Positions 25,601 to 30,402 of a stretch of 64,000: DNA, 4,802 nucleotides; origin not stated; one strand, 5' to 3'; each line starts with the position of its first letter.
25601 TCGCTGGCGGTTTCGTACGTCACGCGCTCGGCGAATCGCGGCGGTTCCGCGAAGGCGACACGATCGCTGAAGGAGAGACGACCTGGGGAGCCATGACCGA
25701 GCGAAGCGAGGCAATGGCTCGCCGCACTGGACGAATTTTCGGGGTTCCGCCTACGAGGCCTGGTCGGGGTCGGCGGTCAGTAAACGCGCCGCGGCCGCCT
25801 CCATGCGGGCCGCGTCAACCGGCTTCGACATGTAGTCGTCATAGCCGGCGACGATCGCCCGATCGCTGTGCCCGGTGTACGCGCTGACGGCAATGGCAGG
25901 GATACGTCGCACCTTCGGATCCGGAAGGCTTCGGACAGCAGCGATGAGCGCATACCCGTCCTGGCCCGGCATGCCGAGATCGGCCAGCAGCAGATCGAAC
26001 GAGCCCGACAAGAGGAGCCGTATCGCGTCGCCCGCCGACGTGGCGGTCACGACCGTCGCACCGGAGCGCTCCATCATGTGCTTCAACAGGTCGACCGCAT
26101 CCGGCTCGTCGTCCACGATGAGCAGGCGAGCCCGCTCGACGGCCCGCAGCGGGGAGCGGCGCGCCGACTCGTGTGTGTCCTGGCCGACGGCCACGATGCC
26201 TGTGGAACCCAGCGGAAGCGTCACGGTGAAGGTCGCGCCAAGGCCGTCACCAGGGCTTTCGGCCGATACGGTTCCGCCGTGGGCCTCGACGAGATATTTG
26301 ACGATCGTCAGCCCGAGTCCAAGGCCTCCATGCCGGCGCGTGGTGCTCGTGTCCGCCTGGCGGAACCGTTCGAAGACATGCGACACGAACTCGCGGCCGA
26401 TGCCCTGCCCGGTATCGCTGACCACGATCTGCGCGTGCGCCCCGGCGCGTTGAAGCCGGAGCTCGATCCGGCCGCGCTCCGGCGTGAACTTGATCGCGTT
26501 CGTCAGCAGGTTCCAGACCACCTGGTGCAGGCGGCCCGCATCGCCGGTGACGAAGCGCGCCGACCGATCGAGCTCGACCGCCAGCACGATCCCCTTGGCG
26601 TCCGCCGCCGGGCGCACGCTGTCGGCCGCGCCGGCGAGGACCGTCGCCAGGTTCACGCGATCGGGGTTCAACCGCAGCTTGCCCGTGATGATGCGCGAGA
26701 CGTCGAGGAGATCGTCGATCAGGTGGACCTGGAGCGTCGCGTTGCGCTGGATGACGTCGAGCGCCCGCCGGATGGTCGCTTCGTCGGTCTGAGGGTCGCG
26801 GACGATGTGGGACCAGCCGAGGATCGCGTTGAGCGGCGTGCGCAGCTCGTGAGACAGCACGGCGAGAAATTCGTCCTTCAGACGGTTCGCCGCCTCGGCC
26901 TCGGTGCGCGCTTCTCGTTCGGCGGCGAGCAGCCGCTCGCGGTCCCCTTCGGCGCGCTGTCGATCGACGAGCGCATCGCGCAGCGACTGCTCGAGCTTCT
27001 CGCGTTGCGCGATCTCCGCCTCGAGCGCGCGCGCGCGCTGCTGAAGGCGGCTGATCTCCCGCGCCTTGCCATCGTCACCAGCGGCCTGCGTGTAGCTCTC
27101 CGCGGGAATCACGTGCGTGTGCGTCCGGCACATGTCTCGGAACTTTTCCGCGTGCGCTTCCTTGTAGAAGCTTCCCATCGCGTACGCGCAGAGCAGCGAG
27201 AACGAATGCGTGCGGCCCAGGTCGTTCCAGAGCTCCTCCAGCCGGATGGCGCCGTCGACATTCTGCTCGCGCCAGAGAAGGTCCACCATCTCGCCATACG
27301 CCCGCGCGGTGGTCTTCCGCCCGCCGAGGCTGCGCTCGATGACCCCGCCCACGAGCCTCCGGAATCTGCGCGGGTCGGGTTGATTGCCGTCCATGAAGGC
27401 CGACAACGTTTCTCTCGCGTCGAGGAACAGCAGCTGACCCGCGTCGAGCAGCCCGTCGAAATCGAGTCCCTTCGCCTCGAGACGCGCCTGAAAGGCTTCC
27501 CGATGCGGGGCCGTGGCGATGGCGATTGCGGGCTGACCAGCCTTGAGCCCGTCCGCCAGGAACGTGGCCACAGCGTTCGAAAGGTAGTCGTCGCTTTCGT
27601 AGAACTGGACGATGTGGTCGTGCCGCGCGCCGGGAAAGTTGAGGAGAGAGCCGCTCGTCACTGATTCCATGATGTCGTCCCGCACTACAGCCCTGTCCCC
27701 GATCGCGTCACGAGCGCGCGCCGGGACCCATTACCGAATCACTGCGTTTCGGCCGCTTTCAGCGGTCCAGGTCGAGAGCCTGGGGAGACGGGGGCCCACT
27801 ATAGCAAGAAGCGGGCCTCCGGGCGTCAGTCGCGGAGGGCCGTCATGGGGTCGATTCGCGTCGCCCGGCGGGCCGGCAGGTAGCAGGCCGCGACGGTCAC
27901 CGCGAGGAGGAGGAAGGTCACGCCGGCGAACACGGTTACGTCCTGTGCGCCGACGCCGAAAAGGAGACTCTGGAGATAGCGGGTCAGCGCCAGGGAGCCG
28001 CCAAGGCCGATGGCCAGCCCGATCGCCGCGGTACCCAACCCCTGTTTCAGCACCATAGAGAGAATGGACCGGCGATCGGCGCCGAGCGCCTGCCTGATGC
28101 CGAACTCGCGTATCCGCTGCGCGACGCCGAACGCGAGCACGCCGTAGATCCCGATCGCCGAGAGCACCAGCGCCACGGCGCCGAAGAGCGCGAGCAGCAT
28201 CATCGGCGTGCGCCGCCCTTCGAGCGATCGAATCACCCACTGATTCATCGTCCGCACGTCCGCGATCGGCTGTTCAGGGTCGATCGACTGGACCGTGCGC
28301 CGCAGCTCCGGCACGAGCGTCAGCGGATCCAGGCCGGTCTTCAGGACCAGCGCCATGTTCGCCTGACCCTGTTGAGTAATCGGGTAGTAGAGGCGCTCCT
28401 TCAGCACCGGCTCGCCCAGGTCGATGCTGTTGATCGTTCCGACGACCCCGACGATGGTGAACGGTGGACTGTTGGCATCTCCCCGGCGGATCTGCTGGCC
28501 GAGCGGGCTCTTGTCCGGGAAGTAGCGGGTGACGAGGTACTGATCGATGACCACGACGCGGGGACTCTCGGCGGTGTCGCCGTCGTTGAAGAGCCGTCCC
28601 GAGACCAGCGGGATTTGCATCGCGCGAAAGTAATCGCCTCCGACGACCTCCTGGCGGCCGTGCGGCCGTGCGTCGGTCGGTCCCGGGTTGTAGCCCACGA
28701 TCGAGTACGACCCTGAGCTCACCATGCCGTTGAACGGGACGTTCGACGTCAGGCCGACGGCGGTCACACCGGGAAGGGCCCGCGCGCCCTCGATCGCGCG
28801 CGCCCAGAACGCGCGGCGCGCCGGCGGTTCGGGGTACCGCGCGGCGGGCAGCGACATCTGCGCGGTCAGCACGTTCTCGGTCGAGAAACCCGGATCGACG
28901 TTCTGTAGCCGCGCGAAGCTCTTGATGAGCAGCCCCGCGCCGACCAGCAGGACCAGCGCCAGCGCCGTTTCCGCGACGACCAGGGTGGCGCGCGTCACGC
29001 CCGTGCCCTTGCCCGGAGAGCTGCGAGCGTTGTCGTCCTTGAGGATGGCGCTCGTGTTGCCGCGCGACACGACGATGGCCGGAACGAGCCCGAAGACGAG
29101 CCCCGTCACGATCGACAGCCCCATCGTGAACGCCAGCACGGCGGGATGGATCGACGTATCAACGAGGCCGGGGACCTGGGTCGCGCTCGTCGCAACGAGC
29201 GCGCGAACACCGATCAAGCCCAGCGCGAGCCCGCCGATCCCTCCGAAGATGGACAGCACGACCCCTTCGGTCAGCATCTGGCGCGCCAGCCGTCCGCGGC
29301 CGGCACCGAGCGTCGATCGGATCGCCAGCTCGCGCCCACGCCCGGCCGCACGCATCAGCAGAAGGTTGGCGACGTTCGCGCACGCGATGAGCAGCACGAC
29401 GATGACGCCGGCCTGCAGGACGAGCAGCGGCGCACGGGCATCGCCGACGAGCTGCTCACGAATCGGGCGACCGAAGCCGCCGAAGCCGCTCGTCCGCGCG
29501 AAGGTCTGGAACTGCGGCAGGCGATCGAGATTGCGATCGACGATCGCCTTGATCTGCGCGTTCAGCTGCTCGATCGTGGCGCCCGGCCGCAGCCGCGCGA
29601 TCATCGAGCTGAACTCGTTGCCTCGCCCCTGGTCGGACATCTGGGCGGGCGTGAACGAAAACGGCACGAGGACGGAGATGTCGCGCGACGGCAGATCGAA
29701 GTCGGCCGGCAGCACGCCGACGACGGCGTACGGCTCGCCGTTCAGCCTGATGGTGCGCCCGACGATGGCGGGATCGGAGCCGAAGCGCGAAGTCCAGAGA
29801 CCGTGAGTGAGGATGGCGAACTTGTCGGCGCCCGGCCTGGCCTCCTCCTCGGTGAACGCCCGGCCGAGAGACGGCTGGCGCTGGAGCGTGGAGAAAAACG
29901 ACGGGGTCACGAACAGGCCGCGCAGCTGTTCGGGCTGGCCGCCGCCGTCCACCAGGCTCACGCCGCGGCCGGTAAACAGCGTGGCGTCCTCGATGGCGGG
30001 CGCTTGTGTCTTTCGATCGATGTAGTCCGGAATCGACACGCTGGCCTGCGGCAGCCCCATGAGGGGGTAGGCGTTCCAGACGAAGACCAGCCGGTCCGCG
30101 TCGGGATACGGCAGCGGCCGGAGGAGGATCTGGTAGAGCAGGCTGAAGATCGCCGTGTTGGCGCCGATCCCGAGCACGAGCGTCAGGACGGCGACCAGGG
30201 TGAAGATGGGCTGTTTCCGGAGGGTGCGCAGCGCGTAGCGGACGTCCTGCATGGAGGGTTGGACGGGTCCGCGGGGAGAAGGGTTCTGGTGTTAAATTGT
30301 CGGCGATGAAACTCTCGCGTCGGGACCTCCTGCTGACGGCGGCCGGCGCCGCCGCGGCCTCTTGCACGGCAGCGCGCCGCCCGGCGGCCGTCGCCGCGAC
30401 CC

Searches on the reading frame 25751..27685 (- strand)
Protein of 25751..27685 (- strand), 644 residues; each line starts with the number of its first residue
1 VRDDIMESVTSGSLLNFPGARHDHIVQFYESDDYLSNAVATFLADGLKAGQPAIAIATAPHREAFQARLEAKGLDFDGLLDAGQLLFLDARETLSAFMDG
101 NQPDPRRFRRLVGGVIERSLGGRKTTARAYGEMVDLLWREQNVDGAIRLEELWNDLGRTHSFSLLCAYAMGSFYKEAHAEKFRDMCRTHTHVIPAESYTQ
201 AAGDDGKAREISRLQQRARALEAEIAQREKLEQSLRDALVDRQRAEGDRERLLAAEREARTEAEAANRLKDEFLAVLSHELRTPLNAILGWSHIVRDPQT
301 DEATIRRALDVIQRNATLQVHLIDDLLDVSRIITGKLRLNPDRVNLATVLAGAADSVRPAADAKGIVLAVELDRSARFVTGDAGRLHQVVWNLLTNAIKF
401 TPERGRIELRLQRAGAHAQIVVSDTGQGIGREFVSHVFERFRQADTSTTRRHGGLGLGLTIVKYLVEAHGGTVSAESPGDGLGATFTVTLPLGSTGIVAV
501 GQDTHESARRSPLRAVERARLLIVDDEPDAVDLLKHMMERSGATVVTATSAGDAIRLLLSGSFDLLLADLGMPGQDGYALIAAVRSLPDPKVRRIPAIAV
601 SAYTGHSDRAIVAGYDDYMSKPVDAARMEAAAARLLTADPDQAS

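Call 27: search_protein_families(library=pfam, proteins=[window:25751-27685:-], max_evalue=0.001)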
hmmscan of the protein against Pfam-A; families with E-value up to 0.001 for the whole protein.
window:25751-27685:- (644 aa): 4 families
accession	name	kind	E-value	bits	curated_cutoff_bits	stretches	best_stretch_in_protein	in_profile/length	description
PF02518.31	HATPase_c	-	2e-29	102.7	26.4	1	381-492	1-109/111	Histidine kinase-, DNA gyrase B-, and HSP90-like ATPase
PF14417.12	MEDS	-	7.6e-27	94.5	29.8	1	23-189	1-160/161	MEDS: MEthanogen/methylotroph, DcmR Sensory domain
PF00072.30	Response_reg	-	8.3e-19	68.2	30.2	1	522-631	2-109/111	Response regulator receiver domain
PF00512.31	HisKA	-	2e-16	60.2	26.9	1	270-333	2-64/66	His Kinase A (phospho-acceptor) domain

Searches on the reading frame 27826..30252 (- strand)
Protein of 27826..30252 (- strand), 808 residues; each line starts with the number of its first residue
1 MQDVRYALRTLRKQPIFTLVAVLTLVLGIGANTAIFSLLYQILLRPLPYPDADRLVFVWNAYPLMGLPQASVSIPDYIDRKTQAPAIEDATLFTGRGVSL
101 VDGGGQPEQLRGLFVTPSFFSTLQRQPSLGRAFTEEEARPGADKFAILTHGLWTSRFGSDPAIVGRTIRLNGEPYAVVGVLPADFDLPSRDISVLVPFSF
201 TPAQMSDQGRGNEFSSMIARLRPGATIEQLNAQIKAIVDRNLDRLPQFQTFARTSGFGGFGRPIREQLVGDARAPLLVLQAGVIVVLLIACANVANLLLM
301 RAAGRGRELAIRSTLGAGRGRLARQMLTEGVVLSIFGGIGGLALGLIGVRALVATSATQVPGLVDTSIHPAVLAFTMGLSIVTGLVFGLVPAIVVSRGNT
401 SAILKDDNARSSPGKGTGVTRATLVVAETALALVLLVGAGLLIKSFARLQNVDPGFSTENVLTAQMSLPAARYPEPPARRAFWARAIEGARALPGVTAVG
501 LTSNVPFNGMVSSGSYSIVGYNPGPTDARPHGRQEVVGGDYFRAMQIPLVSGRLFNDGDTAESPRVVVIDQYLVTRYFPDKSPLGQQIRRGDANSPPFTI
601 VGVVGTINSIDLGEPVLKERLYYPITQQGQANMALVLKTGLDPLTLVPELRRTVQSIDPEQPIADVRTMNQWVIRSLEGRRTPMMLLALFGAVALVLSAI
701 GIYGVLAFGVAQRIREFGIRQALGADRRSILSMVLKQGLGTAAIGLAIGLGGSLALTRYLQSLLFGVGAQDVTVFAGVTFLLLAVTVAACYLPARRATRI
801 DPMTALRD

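Call 27: search_protein_families(library=pfam, proteins=[window:27826-30252:-], max_evalue=0.001)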
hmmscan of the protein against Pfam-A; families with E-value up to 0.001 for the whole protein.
window:27826-30252:- (808 aa): 2 families
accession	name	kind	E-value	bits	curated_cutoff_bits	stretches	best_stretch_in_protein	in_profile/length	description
PF12704.14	MacB_PCD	-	4.3e-48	164.8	27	2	18-236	1-206/207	MacB-like periplasmic core domain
PF02687.27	FtsX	-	4.5e-26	91.7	25.5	2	689-802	2-120/120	FtsX-like permease C-terminal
